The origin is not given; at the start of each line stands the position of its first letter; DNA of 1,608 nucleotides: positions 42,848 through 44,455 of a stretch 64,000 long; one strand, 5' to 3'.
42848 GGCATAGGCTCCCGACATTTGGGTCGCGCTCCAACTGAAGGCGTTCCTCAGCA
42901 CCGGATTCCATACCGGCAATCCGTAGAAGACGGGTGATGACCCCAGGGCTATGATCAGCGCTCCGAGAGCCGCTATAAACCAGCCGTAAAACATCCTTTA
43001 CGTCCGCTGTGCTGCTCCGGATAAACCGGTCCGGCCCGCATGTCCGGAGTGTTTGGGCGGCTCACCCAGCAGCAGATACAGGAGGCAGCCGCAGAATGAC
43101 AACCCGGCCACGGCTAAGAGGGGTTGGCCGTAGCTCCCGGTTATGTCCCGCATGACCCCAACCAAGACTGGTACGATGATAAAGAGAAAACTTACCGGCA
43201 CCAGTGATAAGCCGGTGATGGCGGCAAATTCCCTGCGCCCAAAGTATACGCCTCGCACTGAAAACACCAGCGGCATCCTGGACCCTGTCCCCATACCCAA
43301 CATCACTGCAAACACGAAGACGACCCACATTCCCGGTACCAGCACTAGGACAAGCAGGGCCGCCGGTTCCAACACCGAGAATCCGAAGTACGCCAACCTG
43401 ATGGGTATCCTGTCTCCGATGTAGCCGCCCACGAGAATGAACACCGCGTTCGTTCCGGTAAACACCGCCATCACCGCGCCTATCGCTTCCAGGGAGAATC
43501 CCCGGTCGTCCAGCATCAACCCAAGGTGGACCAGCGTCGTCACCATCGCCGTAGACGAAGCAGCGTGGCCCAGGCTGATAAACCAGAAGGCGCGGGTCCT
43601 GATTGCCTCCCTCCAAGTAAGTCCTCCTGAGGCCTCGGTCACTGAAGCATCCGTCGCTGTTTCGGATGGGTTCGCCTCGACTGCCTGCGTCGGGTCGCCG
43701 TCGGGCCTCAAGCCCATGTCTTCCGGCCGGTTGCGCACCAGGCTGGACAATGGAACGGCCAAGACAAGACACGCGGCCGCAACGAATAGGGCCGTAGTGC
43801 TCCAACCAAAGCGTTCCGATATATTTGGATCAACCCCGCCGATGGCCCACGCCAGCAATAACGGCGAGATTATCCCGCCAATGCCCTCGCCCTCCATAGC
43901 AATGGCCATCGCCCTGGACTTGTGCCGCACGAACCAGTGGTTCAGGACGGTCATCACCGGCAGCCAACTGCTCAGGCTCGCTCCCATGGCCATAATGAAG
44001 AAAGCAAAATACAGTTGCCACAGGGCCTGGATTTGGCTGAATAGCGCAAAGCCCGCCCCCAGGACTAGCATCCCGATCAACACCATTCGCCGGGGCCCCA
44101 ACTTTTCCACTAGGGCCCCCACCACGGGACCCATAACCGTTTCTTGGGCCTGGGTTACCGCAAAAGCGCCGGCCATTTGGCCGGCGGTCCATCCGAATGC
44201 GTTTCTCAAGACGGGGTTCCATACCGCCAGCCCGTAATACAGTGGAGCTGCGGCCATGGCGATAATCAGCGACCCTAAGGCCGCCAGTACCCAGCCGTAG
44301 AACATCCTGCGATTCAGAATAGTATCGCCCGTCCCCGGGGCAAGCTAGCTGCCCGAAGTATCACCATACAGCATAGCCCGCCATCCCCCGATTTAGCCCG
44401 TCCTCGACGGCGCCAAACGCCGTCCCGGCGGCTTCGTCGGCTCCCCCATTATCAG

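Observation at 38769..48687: Seven consecutive, same-strand, diverged MFS transporter paralogs (9.9-kb tandem array)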

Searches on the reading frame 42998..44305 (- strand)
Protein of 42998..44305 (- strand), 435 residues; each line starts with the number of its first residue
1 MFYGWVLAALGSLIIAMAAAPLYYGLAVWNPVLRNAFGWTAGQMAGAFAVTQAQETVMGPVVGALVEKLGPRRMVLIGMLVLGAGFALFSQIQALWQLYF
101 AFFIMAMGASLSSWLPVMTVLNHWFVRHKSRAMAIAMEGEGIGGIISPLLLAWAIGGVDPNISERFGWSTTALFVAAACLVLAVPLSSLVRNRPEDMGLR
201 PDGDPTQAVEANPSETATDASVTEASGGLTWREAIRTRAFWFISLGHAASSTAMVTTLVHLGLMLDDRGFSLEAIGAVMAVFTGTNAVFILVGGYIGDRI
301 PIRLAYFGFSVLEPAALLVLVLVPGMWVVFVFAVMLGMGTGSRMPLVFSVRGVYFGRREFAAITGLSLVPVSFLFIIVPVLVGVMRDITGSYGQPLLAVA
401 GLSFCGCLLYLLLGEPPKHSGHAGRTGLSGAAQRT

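Call 3: search_protein_families(library=pfam, proteins=[window:42998-44305:-])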
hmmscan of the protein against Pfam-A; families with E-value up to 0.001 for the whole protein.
window:42998-44305:- (435 aa): 2 families
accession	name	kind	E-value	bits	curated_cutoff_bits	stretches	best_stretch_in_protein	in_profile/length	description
PF07690.21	MFS_1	-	3.8e-40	138.3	33.4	2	14-307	3-272/347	Major Facilitator Superfamily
PF13347.12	MFS_2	-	3.2e-05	23.1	27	0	112-347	119-335/427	MFS/sugar transport protein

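Call 5: search_protein_families(library=ncbifam, proteins=[window:42998-44305:-], max_evalue=0.001)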
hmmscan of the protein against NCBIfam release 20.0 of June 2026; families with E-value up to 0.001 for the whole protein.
window:42998-44305:- (435 aa): 13 families
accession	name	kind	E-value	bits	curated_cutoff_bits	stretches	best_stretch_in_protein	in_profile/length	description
NF049980.1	SfMCT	equivalog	1.8e-35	122.3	320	1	8-401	4-377/378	L-lactate MFS transporter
NF038246.1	bile_salt_MFS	equivalog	4.7e-28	98.2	400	1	32-390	31-381/408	conjugated bile salt MFS transporter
TIGR00893.1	2A0114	subfamily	5e-17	61.9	395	1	31-413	18-398/399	D-galactonate transporter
TIGR00881.1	2A0104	subfamily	3.8e-16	59.1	407.75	2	27-247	15-225/379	phosphoglycerate transporter protein PgtP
TIGR00890.1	2A0111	subfamily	1.7e-14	53.6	374.85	1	8-372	5-341/377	oxalate/formate antiport family MFS transporter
TIGR00892.1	2A0113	subfamily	3.3e-14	52.5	586.1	1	4-413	17-419/455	monocarboxylate transporter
TIGR04259.1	oxa_formateAnti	equivalog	5.2e-13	48.6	335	1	5-147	2-142/405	oxalate/formate MFS antiporter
NF033733.1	MFS_ArsK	equivalog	3.2e-09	36.1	400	1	17-384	14-356/388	arsenite efflux MFS transporter ArsK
TIGR00897.2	2A0118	subfamily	1.1e-06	27.9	375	1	20-183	235-399/401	RbtT/DalT/CsbX family MFS transporter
NF008650.1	PRK11646.1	equivalog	2e-06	27.1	469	1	35-179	39-179/400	multidrug efflux MFS transporter MdtH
TIGR00711.1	efflux_EmrB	subfamily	4e-06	25.9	230.2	1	9-122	258-374/485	DHA2 family efflux MFS transporter permease subunit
TIGR00896.1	CynX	subfamily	7.9e-05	21.9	406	1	11-395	4-355/355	CynX/NimT family MFS transporter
TIGR00880.1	2_A_01_02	superfamily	8.1e-05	22.8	131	1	56-185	12-133/141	multidrug resistance protein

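Call 9: find_encoding_contigs(protein=window:42998-44305:-, flank=10000, max_places=6)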
Protein window:42998-44305:- (435 aa): no gene with exactly this product is on record in the collection.

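Call 10: find_homologous_proteins(query=window:42998-44305:-)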
Query window:42998-44305:- (435 aa): 811 proteins with E <= 0.001 among 8000 candidates; the best 120 are listed.
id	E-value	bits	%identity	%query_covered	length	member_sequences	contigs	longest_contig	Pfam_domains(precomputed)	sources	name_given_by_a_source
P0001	4.8e-279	943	100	100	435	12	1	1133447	PF07690.22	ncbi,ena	-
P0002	4.3e-234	795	81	100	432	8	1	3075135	PF07690.22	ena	-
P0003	2.0e-232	790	84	98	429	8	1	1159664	PF07690.22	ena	-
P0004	3.1e-220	750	80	98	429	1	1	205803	PF07690.22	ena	-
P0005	3.6e-177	608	65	98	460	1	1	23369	PF07690.22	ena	-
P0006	5.0e-175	601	64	97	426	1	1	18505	PF07690.22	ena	-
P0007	1.1e-174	600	62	99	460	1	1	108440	PF07690.22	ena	-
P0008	4.5e-171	588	64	96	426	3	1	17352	PF07690.22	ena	-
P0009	5.9e-170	584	63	96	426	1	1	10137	PF07690.22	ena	-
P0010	4.7e-169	581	63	97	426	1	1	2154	PF07690.22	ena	-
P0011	4.7e-166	571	63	95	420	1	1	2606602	PF07690.22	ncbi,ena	-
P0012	4.9e-165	568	61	97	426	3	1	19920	PF07690.22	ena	-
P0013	3.7e-163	561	59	99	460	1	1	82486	PF07690.22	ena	-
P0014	1.5e-161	556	60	96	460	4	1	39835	PF07690.22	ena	-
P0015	4.7e-158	545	57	99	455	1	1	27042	PF07690.22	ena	-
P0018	6.3e-158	544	59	96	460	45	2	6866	PF07690.22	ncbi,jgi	-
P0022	8.8e-157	540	58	98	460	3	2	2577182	PF07690.22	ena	-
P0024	1.3e-156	540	58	96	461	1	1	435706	PF07690.22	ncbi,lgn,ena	-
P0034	3.0e-155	535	59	95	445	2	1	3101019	PF07690.22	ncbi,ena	-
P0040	1.2e-154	533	57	99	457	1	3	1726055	PF07690.22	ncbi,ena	-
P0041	1.2e-154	533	57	98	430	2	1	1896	PF07690.22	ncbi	-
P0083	1.6e-149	516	57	96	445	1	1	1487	PF07690.22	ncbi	-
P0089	1.3e-148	514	56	96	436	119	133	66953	PF07690.22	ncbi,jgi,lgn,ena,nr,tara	ncbi:MAG: MFS transporter [Methylococcales bacterium]|nr:MFS transporter [Methylococcales bacterium]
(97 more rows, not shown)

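Call 11: find_encoding_contigs(protein=P0001, flank=10000, max_places=3)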
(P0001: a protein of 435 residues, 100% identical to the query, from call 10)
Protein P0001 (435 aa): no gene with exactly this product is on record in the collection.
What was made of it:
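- Tried and rejected: Looking up copy 4 and the identical P0001 returned no contig (calls 9, 11), so the window's own genome could not be retrieved.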

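Call 12: find_encoding_contigs(protein=P0005, flank=10000, max_places=3)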
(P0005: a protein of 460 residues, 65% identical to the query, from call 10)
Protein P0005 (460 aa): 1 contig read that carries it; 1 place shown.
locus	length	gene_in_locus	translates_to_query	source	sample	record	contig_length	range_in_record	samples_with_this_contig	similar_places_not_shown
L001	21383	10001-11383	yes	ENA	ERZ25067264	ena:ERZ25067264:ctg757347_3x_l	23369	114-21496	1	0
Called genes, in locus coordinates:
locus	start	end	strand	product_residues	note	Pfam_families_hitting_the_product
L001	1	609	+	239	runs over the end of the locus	?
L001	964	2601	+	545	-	PF00501:AMP-binding, PF13193:AMP-binding_C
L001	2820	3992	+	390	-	PF00487:FA_desaturase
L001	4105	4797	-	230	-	PF25973:BSH_CzcB (faint), PF25954:Beta-barrel_RND_2 (faint)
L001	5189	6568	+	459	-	PF07690:MFS_1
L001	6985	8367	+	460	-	PF07690:MFS_1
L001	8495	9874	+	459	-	PF07690:MFS_1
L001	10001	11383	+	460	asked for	PF07690:MFS_1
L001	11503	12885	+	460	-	PF07690:MFS_1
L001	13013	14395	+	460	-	PF07690:MFS_1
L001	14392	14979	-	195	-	PF14595:Thioredoxin_9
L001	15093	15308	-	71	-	PF00462:Glutaredoxin (weak)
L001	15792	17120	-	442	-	PF00202:Aminotran_3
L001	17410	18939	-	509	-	PF02954:HTH_8 (faint), PF04545:Sigma70_r4 (faint), PF08281:Sigma70_r4_2 (faint), PF13384:HTH_23, PF13518:HTH_28, PF13551:HTH_29, PF12728:HTH_17 (faint), PF13565:HTH_32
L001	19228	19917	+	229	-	PF17746:SfsA_N, PF03749:SfsA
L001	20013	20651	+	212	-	PF00730:HhH-GPD, PF00633:HHH (faint)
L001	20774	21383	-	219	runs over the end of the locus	PF00106:adh_short, PF08659:KR, PF13561:adh_short_C2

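Call 13: list_cluster_members(proteins=[P0001, P0002, P0003, P0011, P0018, P0024, P0034, P0040, P0041, P0083])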
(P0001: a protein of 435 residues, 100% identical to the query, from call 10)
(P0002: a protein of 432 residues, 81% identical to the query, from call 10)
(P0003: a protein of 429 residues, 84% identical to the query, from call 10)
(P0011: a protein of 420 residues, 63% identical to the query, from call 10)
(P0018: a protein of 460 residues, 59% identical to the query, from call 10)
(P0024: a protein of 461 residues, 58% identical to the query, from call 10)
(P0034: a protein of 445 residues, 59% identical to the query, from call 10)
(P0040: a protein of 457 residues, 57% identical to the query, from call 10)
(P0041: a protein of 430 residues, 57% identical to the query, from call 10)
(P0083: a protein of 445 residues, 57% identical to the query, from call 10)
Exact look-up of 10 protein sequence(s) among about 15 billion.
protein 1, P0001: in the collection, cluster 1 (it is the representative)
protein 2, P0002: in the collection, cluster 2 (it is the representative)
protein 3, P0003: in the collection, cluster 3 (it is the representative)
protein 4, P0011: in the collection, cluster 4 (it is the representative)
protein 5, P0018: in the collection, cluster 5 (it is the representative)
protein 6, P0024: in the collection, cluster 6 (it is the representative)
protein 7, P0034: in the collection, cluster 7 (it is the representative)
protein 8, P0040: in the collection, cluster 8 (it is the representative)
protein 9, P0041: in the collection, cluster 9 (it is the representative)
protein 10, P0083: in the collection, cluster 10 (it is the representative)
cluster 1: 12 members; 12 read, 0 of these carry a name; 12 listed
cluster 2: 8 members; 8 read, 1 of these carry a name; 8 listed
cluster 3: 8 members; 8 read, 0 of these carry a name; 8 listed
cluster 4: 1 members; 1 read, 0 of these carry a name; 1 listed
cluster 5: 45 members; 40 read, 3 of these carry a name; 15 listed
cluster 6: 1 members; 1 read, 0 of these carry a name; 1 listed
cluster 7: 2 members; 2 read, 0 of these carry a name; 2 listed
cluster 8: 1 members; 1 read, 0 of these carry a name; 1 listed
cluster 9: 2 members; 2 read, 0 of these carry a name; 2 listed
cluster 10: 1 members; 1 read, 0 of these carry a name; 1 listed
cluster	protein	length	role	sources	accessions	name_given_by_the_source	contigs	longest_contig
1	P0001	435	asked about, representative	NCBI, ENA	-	-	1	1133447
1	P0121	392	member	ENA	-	-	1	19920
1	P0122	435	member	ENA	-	-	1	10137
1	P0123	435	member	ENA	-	-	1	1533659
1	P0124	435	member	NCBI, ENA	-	-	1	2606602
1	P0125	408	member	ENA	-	-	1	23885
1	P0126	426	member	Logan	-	-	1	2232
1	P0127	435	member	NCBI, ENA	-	-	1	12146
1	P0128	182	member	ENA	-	-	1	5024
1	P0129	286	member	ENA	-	-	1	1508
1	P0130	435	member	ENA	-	-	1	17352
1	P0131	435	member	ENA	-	-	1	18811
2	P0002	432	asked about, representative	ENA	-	-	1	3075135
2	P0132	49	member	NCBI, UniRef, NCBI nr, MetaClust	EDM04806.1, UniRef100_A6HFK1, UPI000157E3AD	rCG34194 [Rattus norvegicus] | RCG34194 n=1 Tax=Rattus norvegicus TaxID=10116 RepID=A6HFK1_RAT | status=active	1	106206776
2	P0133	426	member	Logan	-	-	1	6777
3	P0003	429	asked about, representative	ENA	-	-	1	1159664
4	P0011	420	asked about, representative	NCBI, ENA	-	-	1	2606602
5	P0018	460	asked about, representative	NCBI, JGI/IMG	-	-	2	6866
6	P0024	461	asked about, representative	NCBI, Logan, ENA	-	-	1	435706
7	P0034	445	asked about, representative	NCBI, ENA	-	-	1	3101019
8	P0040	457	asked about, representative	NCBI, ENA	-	-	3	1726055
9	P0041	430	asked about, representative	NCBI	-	-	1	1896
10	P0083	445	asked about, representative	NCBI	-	-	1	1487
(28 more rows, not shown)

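Call 15: find_encoding_contigs(protein=P0002, flank=10000, max_places=2)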
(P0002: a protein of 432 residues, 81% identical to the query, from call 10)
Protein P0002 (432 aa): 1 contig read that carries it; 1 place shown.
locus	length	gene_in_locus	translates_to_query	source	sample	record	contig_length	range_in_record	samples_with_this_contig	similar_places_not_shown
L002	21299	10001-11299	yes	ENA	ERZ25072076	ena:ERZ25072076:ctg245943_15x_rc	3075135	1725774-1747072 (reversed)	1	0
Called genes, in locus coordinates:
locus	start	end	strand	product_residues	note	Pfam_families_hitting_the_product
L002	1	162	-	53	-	-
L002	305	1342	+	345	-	PF00089:Trypsin, PF13365:Trypsin_2, PF13180:PDZ_2, PF17820:PDZ_6 (faint)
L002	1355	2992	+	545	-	PF00501:AMP-binding, PF13193:AMP-binding_C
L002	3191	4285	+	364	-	PF00487:FA_desaturase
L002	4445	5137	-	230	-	PF25990:Beta-barrel_YknX (faint), PF25954:Beta-barrel_RND_2 (weak), PF25963:Beta-barrel_AAEA (weak)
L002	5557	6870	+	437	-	PF07690:MFS_1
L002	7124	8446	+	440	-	PF07690:MFS_1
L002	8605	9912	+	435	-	PF07690:MFS_1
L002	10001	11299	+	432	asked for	PF07690:MFS_1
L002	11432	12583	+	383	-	PF07690:MFS_1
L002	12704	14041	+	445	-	PF07690:MFS_1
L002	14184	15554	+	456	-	PF07690:MFS_1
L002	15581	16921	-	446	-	PF00202:Aminotran_3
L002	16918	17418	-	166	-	PF08818:DUF1801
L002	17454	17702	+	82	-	-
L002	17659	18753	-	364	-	PF01070:FMN_dh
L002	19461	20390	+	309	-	PF12358:DUF3644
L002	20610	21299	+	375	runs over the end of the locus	PF27126:NmeDI_C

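Call 31: find_encoding_contigs(protein=P0022, flank=10000, max_places=2)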
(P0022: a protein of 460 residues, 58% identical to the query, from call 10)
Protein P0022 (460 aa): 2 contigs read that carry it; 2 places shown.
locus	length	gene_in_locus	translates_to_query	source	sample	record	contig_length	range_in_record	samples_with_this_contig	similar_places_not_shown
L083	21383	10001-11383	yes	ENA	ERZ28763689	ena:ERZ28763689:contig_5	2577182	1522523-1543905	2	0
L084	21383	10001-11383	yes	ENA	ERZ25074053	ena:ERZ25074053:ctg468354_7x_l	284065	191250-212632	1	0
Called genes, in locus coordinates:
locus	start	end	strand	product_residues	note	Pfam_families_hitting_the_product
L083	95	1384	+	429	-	PF00089:Trypsin, PF13365:Trypsin_2, PF13180:PDZ_2, PF17820:PDZ_6 (faint)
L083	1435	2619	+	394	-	PF00487:FA_desaturase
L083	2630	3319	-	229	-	PF25973:BSH_CzcB (faint), PF25954:Beta-barrel_RND_2 (faint)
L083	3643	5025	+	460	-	PF07690:MFS_1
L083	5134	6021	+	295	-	PF07690:MFS_1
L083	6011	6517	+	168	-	PF07690:MFS_1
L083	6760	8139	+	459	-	PF07690:MFS_1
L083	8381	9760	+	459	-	PF07690:MFS_1, PF12832:MFS_1_like (faint), PF07690:MFS_1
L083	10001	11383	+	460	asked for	PF07690:MFS_1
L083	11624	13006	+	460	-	PF07690:MFS_1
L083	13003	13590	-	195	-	PF14595:Thioredoxin_9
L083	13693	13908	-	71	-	PF00462:Glutaredoxin (weak)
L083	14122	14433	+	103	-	PF03992:ABM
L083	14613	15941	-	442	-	PF00202:Aminotran_3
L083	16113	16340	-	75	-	-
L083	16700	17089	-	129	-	PF08818:DUF1801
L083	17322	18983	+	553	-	PF00501:AMP-binding, PF13193:AMP-binding_C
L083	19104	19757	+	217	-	PF03070:TENA_THI-4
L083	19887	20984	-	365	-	PF01070:FMN_dh, PF05690:ThiG (faint)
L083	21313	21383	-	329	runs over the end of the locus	PF02775:TPP_enzyme_C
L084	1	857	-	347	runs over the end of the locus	PF00005:ABC_tran, PF08352:oligo_HPY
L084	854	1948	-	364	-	PF00005:ABC_tran, PF13304:AAA_21 (weak), PF08352:oligo_HPY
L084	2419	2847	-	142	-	PF01243:PNPOx_N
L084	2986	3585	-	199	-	-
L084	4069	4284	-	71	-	PF00248:Aldo_ket_red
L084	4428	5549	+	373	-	PF13701:DDE_Tnp_1_4, PF01609:DDE_Tnp_1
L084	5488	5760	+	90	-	PF13701:DDE_Tnp_1_4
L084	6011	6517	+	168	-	PF07690:MFS_1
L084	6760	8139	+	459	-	PF07690:MFS_1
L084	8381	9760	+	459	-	PF07690:MFS_1, PF12832:MFS_1_like (faint), PF07690:MFS_1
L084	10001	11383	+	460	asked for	PF07690:MFS_1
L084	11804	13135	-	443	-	PF13701:DDE_Tnp_1_4, PF01609:DDE_Tnp_1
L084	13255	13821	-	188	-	PF07690:MFS_1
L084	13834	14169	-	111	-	PF07690:MFS_1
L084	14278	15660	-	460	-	PF07690:MFS_1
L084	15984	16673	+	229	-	PF25973:BSH_CzcB (faint), PF25954:Beta-barrel_RND_2 (faint)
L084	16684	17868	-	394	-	PF00487:FA_desaturase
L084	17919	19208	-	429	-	PF00089:Trypsin, PF13365:Trypsin_2, PF13180:PDZ_2, PF17820:PDZ_6 (faint)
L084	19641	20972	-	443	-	PF13701:DDE_Tnp_1_4, PF01609:DDE_Tnp_1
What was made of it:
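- The ligase is positioned differently in L083 (call 31), so its link to the array may be plain synteny. The ligase is not always adjacent (call 31). One related locus (L083) has a split copy and another (L084) is broken by insertion sequences (call 31).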

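Call 32: find_encoding_contigs(protein=P0034, flank=10000, max_places=2)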
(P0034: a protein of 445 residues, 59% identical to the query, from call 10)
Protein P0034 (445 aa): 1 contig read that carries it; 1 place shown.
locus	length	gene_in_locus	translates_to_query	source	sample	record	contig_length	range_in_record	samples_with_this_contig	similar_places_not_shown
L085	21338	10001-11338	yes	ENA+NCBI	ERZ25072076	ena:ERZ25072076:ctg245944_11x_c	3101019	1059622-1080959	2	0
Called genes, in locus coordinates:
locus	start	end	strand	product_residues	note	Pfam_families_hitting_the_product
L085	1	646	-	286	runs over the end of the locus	PF02585:PIG-L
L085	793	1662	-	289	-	PF17728:BsuBI_PstI_RE_N, PF06616:BsuBI_PstI_RE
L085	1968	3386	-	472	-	PF07669:Eco57I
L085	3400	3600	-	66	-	PF12728:HTH_17 (weak)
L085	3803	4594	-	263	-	PF00702:Hydrolase (faint), PF08282:Hydrolase_3, PF05116:S6PP (weak)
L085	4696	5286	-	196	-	PF03358:FMN_red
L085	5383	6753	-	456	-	PF00296:Bac_luciferase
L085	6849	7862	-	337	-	PF00296:Bac_luciferase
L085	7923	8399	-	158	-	PF00903:Glyoxalase, PF13669:Glyoxalase_4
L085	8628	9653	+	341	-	PF04909:Amidohydro_2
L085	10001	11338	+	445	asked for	PF07690:MFS_1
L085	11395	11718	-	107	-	PF00355:Rieske, PF13806:Rieske_2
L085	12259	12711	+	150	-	PF01475:FUR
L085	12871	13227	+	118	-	PF00903:Glyoxalase, PF12681:Glyoxalase_2 (weak), PF18029:Glyoxalase_6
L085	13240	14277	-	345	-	PF02547:Queuosine_synth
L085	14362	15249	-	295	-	PF00763:THF_DHG_CYH, PF02882:THF_DHG_CYH_C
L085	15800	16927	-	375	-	PF13407:Peripla_BP_4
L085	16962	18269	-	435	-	-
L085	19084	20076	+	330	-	PF07224:Chlorophyllase (weak), PF00135:COesterase, PF20434:BD-FAE, PF07859:Abhydrolase_3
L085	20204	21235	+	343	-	PF00296:Bac_luciferase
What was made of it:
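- Another member, in L085, follows an Amidohydro_2 gene inside a cluster of luciferase-like monooxygenase, glyoxalase and Rieske genes (call 32).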

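Call 33: find_encoding_contigs(protein=P0089, flank=10000, max_places=3)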
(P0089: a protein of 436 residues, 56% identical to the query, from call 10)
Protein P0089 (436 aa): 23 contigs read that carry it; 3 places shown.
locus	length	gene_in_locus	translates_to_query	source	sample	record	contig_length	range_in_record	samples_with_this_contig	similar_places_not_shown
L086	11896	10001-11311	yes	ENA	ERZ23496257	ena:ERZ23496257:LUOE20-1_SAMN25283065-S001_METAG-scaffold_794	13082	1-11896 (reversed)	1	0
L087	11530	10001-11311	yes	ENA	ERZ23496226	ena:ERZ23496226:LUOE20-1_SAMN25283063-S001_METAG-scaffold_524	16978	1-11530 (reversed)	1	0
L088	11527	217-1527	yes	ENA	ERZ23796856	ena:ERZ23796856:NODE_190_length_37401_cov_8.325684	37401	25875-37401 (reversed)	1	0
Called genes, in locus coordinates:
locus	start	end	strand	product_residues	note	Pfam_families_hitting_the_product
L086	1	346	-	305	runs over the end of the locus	PF19300:BPD_transp_1_N, PF00528:BPD_transp_1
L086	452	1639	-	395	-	PF00528:BPD_transp_1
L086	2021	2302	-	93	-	-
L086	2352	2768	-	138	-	-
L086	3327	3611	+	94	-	-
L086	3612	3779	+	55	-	-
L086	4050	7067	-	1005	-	PF03773:ArsP_1, PF01833:TIG, PF01839:FG-GAP (faint), PF13517:FG-GAP_3, PF07593:UnbV_ASPIC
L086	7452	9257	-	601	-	PF00496:SBP_bac_5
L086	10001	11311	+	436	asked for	PF07690:MFS_1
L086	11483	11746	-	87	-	-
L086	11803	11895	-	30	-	?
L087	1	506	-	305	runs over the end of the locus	PF19300:BPD_transp_1_N, PF00528:BPD_transp_1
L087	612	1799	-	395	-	PF00528:BPD_transp_1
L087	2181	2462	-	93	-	-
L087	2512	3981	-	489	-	PF01011:PQQ (faint), PF13570:Beta-prop_ACSF4 (weak), PF07774:EMC1_C (faint), PF13360:PQQ_2, PF13570:Beta-prop_ACSF4, PF13360:PQQ_2, PF13570:Beta-prop_ACSF4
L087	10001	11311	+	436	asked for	PF07690:MFS_1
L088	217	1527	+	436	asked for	PF07690:MFS_1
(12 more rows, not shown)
